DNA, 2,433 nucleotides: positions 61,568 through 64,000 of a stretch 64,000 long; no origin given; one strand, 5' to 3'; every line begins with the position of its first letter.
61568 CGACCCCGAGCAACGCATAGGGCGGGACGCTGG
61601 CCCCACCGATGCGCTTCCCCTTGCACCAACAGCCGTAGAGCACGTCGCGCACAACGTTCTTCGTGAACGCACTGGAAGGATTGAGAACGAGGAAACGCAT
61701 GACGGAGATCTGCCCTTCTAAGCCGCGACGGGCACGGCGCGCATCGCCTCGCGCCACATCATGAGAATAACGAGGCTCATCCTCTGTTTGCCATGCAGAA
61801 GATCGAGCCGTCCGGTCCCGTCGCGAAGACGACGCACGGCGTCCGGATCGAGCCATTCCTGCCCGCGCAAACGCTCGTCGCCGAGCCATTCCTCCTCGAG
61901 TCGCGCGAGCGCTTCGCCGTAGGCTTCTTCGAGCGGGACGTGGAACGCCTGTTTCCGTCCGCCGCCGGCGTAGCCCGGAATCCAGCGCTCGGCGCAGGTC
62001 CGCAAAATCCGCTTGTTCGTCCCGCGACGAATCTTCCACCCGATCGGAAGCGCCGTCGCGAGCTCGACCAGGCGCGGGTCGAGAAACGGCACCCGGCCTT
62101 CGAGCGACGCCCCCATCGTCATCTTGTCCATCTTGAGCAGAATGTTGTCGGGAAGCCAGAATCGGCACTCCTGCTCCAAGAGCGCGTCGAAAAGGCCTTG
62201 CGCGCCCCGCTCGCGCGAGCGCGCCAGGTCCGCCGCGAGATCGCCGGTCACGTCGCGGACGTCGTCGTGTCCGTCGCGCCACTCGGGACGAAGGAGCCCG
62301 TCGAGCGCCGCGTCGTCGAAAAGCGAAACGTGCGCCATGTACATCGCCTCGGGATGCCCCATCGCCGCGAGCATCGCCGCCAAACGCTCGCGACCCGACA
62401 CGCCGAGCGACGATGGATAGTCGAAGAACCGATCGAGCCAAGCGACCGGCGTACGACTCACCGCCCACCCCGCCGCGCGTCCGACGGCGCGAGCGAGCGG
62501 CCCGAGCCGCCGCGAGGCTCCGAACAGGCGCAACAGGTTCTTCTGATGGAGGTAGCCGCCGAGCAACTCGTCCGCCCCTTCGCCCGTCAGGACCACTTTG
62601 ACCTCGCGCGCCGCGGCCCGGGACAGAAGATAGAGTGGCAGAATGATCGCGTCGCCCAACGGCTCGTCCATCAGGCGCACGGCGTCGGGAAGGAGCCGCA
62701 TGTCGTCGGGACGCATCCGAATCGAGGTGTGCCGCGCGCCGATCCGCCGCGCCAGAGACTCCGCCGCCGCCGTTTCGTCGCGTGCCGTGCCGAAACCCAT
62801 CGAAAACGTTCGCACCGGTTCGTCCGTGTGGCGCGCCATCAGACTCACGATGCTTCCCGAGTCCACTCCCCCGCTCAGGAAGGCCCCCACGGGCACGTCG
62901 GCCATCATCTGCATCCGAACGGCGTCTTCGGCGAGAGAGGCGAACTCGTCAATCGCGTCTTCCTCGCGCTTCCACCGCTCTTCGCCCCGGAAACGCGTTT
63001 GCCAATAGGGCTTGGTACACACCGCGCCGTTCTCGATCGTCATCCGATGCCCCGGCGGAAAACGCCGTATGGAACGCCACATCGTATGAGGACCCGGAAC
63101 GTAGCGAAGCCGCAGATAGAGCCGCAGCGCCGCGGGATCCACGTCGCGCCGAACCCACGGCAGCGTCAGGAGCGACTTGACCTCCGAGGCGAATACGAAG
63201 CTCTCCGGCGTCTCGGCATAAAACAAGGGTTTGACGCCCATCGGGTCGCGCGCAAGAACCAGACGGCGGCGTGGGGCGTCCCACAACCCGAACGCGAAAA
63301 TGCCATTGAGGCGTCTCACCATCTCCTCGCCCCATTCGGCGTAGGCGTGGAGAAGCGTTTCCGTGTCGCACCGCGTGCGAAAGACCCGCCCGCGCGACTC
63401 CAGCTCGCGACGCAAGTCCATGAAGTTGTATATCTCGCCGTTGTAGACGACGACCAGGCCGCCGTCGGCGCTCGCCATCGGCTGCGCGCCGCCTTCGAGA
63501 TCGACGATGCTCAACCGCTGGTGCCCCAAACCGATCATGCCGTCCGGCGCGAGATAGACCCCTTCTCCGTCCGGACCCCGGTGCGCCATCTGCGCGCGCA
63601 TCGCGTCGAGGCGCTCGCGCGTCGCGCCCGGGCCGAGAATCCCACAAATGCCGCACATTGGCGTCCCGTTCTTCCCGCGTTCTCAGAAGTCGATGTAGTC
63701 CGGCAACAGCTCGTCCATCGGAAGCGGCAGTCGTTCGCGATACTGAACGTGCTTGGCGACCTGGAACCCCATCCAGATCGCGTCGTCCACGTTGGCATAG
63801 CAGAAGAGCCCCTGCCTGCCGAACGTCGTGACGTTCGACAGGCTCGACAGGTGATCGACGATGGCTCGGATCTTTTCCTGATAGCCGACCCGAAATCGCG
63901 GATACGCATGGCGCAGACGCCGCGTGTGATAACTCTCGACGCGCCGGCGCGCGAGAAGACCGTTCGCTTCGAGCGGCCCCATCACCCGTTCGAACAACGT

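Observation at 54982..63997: Tightly overlapping seven-gene minus-strand operon: oxidoreductase, AsnB, B12-radical SAM, GtrB-like GT2, Zn-ribbon methyltransferase, hypothetical protein and a GT-C-like membrane protein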

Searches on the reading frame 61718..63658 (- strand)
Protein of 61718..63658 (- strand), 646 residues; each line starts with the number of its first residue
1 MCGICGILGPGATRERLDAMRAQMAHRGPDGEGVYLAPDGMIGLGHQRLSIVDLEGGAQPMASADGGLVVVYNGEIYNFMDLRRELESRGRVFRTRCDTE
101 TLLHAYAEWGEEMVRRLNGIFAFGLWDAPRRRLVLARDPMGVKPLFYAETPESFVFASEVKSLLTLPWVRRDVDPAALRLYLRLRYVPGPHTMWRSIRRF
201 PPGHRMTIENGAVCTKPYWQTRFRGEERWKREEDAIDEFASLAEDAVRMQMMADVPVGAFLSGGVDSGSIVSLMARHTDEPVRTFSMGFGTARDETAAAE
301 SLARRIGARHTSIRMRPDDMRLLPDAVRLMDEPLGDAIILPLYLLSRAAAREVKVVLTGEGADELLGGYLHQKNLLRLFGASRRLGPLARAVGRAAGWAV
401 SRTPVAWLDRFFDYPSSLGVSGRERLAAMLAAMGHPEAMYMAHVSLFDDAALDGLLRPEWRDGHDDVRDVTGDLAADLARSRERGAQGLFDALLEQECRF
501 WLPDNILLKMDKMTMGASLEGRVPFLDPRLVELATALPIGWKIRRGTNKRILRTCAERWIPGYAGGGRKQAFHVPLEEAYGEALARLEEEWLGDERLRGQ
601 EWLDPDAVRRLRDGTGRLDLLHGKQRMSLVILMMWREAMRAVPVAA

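Call 5: search_protein_families(library=pfam, proteins=[window:61718-63658:-], max_evalue=0.01)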
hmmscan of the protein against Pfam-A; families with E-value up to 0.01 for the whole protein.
window:61718-63658:- (646 aa): 4 families
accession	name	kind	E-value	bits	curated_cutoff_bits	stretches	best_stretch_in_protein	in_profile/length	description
PF00733.27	Asn_synthase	-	7.7e-84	282.8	21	1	239-636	2-353/354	Asparagine synthase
PF13537.11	GATase_7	-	2.3e-47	160.4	25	1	46-164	1-122/123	Glutamine amidotransferase domain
PF13522.11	GATase_6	-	1.5e-44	151.6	27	1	29-159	1-130/130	Glutamine amidotransferase domain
PF12481.13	DUF3700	-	0.0022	17.9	27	1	111-161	123-173/228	Aluminium induced protein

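Call 6: search_protein_families(library=ncbifam, proteins=[window:61718-63658:-], max_evalue=0.01)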
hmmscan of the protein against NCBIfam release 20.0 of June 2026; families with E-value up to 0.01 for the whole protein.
window:61718-63658:- (646 aa): 9 families
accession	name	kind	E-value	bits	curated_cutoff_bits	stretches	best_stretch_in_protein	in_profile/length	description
TIGR01536.1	asn_synth_AEB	equivalog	1.3e-138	463.3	267.1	1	2-572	1-517/517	asparagine synthase (glutamine-hydrolyzing)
TIGR03108.1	eps_aminotran_1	hypoth_equivalog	1.9e-138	462.9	816.9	1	1-636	1-622/628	XrtA/PEP-CTERM system amidotransferase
TIGR03104.1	trio_amidotrans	equivalog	1.8e-113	379.8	570.1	2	1-371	1-382/589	N-acetylglutaminylglutamine amidotransferase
NF006949.0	PRK09431.1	equivalog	1.1e-89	301.5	499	3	1-164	1-166/554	asparagine synthase B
NF033535.1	lass_lactam_cya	exception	4.2e-70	237.1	525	2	1-366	1-376/668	lasso peptide isopeptide bond-forming cyclase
NF033561.1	macrolact_Ik_Al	subfamily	3.5e-18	65.5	300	1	129-402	89-361/561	albusnodin/ikarugamycin family macrolactam cyclase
TIGR01134.1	purF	equivalog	1e-15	58.1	350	1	41-177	65-213/432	amidophosphoribosyltransferase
NF001484.0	PRK00331.1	subfamily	3.1e-10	39.1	381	1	40-164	65-199/601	isomerizing glutamine--fructose-6-phosphate transaminase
TIGR01135.1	glmS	equivalog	2.9e-09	36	418.05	1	42-165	66-199/607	glutamine--fructose-6-phosphate transaminase (isomerizing)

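Call 28: find_encoding_contigs(protein=window:61718-63658:-, flank=10000, max_places=3)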
Protein window:61718-63658:- (646 aa): no gene with exactly this product is on record in the collection.

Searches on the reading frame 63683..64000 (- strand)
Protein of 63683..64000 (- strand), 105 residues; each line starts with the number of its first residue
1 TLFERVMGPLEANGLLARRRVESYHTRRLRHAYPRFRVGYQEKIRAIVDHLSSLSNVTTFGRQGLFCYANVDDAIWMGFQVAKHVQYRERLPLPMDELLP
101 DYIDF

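Call 5: search_protein_families(library=pfam, proteins=[window:63683-64000:-], max_evalue=0.01)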
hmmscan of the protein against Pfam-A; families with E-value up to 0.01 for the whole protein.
window:63683-64000:- (105 aa): 0 families

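Call 6: search_protein_families(library=ncbifam, proteins=[window:63683-64000:-], max_evalue=0.01)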
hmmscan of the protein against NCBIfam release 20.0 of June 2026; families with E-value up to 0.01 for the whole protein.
window:63683-64000:- (105 aa): 5 families
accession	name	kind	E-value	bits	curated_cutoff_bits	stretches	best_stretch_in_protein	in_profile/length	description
NF005548.0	PRK07208.1-4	equivalog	1.5e-10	40.3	389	1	10-87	374-452/488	hypothetical protein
NF005547.0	PRK07208.1-3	equivalog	3.3e-08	32.7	380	1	3-85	359-441/465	hypothetical protein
NF005546.0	PRK07208.1-2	equivalog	8.8e-07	27.8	418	1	10-85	428-502/527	hypothetical protein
NF005549.0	PRK07208.1-5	equivalog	7.6e-05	21.3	587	1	23-84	450-510/534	hypothetical protein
NF005545.0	PRK07208.1-1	equivalog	0.00012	20.6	451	1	9-90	384-466/504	hypothetical protein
